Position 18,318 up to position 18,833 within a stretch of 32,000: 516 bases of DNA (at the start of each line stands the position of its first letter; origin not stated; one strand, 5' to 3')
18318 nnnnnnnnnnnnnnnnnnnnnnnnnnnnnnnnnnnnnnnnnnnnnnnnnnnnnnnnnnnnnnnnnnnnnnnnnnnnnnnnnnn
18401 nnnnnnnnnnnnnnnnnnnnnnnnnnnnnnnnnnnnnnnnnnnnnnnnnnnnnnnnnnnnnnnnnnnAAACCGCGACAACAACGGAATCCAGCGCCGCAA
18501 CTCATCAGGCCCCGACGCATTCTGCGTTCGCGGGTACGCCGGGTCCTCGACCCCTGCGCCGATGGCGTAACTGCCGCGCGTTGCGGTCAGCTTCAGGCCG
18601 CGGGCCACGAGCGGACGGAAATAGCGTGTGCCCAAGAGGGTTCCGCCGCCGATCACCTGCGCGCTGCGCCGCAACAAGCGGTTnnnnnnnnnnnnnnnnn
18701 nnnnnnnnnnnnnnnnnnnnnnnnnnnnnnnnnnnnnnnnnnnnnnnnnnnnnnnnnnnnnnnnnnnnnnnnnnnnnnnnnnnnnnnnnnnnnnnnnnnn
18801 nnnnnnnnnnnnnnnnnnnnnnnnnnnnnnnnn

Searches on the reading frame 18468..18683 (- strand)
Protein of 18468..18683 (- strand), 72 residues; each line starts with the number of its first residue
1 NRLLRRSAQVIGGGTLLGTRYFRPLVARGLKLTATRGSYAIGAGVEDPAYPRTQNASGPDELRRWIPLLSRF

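Call 43: find_homologous_proteins(query=window:18468-18683:-, max_evalue=0.00001)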
Query window:18468-18683:- (72 aa): 1 proteins with E <= 0.00001 among 1 candidates.
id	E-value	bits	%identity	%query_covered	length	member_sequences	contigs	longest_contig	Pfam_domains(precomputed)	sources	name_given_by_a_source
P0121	7.6e-26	107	72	100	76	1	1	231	-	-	-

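Call 52: search_protein_representatives(protein=window:18468-18683:-)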
Query: 72 residues. Proteins with E-value up to 0.001 (for the whole library): 46; up to 1e-10: 8; up to 1e-30: 0. The best 46 are listed.
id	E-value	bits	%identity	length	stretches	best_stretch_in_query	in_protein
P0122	6.5e-23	96.0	70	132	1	1-69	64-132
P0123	4.4e-18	80.7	60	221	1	1-72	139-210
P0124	3.8e-17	77.8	61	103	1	11-71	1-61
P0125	6.5e-17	77.0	58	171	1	4-72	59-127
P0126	9.7e-13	63.8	59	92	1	1-56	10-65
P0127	2.1e-12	62.7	54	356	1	2-72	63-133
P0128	4.2e-11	58.6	66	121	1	26-72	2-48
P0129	4.3e-11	58.6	52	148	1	11-72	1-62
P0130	1.9e-08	50.2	45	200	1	4-72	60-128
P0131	4.3e-08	49.1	43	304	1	6-72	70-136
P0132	1.5e-07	47.4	44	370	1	2-72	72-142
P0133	3.5e-07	46.2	44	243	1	5-72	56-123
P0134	9.8e-07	44.8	42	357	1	9-72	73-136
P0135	1.2e-06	44.5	43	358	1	4-72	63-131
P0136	1.2e-06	44.5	45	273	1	4-72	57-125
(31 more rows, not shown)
